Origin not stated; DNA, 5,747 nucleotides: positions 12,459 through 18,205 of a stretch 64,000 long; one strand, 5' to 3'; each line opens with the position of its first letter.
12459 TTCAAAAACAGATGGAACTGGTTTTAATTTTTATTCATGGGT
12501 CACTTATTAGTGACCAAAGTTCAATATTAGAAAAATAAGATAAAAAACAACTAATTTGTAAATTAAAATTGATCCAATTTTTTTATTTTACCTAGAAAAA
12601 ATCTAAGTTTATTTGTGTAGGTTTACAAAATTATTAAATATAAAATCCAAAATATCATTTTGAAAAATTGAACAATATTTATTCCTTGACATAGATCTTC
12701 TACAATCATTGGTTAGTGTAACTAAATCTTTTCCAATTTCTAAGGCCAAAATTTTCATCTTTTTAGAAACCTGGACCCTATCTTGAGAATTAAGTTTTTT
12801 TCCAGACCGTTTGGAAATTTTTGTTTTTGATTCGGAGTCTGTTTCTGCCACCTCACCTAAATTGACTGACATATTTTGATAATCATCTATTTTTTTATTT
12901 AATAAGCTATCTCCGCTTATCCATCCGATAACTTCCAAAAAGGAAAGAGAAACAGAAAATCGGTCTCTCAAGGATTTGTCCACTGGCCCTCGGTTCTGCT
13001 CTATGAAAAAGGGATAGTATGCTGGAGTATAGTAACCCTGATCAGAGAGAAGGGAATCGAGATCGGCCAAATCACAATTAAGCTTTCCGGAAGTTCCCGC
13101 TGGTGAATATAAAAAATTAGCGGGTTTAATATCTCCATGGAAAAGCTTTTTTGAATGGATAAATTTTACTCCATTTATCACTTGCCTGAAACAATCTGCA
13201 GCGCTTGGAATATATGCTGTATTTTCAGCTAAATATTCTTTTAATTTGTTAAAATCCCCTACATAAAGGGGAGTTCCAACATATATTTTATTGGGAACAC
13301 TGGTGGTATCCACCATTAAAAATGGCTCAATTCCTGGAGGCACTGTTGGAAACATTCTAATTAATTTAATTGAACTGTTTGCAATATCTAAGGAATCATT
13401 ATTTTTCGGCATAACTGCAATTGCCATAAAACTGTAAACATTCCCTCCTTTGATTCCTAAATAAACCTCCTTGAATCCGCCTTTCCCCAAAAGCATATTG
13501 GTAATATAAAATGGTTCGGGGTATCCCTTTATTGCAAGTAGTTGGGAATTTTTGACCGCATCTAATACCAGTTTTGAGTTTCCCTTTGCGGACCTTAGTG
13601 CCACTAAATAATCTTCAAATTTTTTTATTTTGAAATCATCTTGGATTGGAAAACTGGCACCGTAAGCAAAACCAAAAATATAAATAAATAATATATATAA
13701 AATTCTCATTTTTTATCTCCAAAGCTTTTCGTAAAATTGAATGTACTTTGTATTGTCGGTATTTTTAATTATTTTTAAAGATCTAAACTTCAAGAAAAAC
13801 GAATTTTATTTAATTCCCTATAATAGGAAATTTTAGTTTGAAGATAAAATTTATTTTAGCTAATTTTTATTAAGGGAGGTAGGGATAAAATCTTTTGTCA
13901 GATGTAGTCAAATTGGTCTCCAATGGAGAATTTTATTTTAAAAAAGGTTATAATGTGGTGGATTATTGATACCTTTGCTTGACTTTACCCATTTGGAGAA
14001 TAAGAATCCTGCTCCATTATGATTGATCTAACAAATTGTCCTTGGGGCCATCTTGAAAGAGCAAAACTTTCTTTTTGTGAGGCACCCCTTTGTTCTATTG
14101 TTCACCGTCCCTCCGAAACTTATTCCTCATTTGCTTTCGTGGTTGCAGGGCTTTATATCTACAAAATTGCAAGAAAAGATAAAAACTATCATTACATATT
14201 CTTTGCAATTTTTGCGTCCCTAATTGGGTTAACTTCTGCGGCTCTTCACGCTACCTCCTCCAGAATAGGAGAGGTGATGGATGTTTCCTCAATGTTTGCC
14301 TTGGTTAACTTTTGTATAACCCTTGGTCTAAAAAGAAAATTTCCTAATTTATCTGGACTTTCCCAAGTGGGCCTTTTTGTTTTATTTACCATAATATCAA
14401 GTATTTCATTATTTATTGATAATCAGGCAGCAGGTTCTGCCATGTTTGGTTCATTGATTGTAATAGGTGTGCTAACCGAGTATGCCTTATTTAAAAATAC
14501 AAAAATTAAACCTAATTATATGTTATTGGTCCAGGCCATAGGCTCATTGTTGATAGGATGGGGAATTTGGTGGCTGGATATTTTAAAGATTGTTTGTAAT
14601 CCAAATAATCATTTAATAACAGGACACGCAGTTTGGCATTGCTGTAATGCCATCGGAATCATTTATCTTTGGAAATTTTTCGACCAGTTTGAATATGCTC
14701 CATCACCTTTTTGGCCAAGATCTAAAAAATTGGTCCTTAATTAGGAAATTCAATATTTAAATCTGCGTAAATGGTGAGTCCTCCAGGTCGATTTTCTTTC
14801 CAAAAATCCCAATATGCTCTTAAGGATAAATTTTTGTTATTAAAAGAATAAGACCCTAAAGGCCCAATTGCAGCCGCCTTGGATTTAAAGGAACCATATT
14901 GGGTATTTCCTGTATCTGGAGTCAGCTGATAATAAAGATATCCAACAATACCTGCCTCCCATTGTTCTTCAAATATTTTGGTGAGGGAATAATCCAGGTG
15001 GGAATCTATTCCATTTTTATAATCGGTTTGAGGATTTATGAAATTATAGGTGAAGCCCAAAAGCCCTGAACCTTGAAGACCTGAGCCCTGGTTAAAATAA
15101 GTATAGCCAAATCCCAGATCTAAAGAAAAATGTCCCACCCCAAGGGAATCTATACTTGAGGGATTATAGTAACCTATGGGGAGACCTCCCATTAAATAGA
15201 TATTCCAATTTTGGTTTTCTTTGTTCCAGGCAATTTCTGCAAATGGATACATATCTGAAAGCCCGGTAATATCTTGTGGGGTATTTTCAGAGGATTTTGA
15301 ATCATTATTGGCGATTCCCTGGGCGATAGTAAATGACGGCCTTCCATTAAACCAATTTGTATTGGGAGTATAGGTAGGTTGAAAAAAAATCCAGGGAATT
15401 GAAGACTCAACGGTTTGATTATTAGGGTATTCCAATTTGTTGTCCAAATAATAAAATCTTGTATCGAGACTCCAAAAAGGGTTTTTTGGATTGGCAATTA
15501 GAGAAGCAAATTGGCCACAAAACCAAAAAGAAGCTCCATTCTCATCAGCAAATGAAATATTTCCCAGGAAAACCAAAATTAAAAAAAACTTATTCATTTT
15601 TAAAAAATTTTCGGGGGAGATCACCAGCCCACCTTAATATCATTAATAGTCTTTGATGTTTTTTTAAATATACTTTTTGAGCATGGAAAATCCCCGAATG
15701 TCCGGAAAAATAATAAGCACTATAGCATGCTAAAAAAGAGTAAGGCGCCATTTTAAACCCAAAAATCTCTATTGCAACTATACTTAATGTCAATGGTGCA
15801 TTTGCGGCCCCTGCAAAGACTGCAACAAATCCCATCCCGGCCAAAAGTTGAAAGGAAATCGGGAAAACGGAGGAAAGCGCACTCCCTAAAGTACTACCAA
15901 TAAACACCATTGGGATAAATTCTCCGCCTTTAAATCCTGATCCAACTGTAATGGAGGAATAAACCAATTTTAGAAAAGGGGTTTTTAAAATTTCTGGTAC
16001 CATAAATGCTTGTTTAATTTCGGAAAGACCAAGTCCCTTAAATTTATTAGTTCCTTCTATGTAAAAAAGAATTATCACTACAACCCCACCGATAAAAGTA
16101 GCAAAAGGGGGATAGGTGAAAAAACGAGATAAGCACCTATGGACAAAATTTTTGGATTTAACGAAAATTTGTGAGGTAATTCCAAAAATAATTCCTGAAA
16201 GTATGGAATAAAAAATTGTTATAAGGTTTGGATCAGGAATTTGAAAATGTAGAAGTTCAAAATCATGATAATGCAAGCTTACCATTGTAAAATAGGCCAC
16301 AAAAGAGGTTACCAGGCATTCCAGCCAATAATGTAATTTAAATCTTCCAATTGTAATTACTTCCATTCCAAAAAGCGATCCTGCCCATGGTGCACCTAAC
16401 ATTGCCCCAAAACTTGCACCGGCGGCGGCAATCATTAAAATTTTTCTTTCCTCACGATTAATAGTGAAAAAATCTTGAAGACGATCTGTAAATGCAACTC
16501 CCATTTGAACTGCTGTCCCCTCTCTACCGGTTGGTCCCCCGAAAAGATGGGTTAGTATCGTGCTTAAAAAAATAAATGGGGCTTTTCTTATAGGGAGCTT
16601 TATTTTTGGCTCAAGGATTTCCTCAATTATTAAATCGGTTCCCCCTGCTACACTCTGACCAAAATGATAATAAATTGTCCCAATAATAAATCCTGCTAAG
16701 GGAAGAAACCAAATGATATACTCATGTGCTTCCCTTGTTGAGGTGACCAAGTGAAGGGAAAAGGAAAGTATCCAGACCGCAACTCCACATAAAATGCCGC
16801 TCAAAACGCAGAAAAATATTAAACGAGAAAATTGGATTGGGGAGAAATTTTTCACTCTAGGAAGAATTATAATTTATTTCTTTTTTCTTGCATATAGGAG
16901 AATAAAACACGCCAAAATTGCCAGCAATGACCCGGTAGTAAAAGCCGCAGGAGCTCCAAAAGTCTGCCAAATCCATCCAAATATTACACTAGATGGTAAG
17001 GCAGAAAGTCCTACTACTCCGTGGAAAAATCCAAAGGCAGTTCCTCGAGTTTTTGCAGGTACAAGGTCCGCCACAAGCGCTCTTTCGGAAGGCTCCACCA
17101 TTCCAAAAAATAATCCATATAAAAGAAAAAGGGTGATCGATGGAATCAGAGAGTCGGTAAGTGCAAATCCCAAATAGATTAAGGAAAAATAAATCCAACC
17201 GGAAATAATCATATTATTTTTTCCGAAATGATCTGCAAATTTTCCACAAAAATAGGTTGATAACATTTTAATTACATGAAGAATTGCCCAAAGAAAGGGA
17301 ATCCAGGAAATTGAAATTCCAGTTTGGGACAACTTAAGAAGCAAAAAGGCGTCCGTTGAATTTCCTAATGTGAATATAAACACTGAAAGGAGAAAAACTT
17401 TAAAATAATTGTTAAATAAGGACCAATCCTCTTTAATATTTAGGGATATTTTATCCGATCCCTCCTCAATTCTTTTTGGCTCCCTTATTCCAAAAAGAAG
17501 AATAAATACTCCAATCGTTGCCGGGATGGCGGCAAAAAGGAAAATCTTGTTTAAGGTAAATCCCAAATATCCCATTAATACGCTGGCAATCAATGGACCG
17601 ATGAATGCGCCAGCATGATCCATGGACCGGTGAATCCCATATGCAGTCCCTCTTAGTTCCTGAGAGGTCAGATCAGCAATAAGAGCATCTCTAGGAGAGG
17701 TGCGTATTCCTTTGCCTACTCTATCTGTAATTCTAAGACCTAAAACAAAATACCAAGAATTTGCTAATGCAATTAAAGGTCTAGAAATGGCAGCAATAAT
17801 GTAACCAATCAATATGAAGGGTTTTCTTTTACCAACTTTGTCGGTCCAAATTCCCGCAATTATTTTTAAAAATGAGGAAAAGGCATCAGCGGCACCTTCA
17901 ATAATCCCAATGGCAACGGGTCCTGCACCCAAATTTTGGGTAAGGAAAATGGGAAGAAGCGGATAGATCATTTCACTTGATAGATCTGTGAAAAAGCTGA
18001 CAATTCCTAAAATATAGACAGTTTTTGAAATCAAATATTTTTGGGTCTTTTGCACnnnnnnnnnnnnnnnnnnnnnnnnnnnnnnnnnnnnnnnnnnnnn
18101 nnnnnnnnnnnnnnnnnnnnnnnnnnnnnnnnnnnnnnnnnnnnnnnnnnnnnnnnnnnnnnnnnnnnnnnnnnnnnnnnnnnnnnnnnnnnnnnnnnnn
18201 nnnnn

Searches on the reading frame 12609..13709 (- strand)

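Call 62: search_protein_families(library=pfam, proteins=[window:12609-13709:-], max_evalue=0.001)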
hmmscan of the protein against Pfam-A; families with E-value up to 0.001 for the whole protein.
window:12609-13709:- (366 aa): 1 family
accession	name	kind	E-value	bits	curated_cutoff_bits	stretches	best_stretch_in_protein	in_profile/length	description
PF00069.31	Pkinase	-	1e-09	38.6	31.7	1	70-205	3-135/263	Protein kinase domain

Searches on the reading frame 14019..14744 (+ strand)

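Call 86: search_protein_families(library=pfam, proteins=[window:14019-14744:+], max_evalue=0.00001)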
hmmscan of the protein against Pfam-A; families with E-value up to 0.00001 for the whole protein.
window:14019-14744:+ (241 aa): 1 family
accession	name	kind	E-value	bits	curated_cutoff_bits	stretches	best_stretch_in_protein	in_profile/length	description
PF05875.18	Ceramidase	-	9.8e-17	61.6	32.5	1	19-222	9-231/259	Ceramidase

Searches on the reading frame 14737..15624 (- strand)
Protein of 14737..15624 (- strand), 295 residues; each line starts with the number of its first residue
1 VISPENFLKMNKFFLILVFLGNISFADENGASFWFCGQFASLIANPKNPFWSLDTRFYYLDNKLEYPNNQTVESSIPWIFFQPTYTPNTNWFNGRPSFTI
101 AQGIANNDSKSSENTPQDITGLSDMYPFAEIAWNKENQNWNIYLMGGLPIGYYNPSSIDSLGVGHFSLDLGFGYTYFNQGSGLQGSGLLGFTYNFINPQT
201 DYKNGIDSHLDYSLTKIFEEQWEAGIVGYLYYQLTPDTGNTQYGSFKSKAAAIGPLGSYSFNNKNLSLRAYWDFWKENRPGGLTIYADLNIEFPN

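Call 86: search_protein_families(library=pfam, proteins=[window:14737-15624:-], max_evalue=0.00001)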
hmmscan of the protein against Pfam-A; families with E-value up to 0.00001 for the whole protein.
window:14737-15624:- (295 aa): 1 family
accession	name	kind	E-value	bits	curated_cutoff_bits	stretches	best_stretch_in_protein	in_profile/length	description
PF13557.12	Phenol_MetA_deg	-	7.5e-35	121.5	22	1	81-287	25-240/242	Putative MetA-pathway of phenol degradation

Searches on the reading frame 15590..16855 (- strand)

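Call 86: search_protein_families(library=pfam, proteins=[window:15590-16855:-], max_evalue=0.00001)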
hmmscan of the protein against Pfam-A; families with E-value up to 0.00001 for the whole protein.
window:15590-16855:- (421 aa): 1 family
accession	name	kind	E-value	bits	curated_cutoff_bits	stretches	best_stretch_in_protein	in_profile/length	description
PF00654.25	Voltage_CLC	-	8e-62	209.8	24.8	1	55-384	2-345/346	Voltage gated chloride channel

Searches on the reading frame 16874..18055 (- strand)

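Call 86: search_protein_families(library=pfam, proteins=[window:16874-18055:-], max_evalue=0.00001)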
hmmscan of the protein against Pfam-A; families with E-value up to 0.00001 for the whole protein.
window:16874-18055:- (393 aa): 5 families
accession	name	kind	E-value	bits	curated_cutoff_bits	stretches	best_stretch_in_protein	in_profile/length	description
PF07690.21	MFS_1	-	3.6e-49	168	33.4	2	17-344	2-335/347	Major Facilitator Superfamily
PF12832.13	MFS_1_like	-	1e-11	45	25.2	1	29-373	17-372/373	MFS_1 like family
PF13347.12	MFS_2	-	4.5e-11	42.4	27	1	34-332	20-343/427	MFS/sugar transport protein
PF03209.21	PUCC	-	2.2e-07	30.7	21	0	299-372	84-151/401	PUCC protein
PF00083.30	Sugar_tr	-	1.3e-06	28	22.3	0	64-192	63-193/452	Sugar (and other) transporter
